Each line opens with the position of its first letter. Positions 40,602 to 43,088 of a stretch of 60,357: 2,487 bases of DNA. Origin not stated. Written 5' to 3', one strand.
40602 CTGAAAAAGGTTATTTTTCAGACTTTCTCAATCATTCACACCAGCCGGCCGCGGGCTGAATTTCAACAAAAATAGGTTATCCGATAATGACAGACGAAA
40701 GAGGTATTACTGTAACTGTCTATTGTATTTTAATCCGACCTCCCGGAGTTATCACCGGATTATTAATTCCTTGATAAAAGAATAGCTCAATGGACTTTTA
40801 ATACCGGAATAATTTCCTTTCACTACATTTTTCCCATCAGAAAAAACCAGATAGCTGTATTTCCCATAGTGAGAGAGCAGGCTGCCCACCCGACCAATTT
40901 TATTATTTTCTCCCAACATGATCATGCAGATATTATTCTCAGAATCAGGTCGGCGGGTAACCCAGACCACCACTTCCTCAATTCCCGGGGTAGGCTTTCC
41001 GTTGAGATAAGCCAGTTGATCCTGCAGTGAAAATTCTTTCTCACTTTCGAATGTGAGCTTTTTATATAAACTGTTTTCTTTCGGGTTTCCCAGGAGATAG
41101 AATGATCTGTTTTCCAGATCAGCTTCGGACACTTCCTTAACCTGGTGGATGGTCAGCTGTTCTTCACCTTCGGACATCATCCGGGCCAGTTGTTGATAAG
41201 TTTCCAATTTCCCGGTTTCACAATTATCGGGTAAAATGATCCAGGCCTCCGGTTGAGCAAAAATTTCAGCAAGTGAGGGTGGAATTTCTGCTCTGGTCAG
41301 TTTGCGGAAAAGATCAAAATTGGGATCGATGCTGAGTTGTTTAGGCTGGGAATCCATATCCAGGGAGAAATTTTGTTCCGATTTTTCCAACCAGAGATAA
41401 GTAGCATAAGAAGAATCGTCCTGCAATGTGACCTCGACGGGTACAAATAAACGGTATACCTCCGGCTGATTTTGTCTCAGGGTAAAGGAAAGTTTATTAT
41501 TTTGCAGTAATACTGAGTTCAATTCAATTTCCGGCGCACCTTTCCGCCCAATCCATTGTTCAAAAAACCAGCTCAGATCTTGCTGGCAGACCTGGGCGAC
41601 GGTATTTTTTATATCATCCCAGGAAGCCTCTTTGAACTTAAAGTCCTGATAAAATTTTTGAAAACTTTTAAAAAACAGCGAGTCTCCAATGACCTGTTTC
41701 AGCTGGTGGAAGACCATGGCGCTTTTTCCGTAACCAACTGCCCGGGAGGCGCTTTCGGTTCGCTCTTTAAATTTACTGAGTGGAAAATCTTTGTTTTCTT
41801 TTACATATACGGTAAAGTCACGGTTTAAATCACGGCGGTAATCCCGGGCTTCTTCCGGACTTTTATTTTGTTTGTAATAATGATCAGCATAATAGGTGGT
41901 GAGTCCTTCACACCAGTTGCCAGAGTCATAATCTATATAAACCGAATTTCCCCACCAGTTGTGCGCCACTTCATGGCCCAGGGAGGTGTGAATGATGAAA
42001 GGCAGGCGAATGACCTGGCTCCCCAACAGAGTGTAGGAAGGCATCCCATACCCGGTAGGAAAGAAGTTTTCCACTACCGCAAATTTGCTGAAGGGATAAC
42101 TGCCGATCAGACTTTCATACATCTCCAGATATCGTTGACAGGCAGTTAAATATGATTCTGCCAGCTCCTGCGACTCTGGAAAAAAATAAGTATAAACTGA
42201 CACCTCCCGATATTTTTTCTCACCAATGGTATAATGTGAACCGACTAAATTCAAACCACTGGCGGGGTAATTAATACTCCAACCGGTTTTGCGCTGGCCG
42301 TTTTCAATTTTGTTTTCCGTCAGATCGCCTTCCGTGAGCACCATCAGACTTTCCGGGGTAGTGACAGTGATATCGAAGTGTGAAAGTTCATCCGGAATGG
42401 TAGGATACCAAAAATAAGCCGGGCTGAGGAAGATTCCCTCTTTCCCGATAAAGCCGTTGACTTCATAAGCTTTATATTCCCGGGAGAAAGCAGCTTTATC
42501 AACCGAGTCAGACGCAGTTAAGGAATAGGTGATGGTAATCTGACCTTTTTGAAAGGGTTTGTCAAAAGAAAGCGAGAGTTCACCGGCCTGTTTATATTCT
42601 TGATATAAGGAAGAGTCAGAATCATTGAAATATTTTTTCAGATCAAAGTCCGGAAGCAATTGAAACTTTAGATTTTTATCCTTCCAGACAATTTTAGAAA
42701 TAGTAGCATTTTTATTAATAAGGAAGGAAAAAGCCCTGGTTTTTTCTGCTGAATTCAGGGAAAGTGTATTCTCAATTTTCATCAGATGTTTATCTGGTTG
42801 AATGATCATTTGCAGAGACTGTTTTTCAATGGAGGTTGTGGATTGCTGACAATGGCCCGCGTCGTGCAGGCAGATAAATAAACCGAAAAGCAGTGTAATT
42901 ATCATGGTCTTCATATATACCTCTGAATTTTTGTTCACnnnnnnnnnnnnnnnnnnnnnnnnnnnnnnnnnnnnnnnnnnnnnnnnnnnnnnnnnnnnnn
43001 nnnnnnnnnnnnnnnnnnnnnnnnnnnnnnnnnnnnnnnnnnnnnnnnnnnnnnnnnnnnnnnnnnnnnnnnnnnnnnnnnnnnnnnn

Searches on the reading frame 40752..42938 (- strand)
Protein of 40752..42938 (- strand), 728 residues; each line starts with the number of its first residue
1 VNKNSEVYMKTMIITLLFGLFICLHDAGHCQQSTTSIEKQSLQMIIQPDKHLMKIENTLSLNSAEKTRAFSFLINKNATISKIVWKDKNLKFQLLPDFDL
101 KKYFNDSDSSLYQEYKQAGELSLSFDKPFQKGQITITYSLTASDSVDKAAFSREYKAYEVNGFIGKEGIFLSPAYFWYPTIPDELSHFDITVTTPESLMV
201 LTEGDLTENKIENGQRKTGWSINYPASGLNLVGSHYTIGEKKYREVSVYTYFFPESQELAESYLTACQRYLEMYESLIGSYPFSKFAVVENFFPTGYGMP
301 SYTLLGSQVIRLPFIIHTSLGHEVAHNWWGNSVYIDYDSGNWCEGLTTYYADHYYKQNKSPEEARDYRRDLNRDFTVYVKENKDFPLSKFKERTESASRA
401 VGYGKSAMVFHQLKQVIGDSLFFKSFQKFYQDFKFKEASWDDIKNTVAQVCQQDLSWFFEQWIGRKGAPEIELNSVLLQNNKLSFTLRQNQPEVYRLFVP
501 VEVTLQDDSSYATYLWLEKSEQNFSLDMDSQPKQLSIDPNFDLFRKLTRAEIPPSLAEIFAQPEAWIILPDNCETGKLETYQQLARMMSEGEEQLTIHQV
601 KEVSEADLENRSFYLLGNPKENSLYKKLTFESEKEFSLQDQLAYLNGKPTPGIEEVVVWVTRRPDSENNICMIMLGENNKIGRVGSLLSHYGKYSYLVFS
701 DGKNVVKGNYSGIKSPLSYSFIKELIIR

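Call 74: search_protein_families(library=pfam, proteins=[window:40752-42938:-], max_evalue=0.00001)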
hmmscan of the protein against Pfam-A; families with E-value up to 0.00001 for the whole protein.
window:40752-42938:- (728 aa): 1 family
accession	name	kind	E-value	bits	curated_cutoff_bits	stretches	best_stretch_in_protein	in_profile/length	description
PF01433.26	Peptidase_M1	-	1.2e-13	51.6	27.7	1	321-462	72-218/218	Peptidase family M1 domain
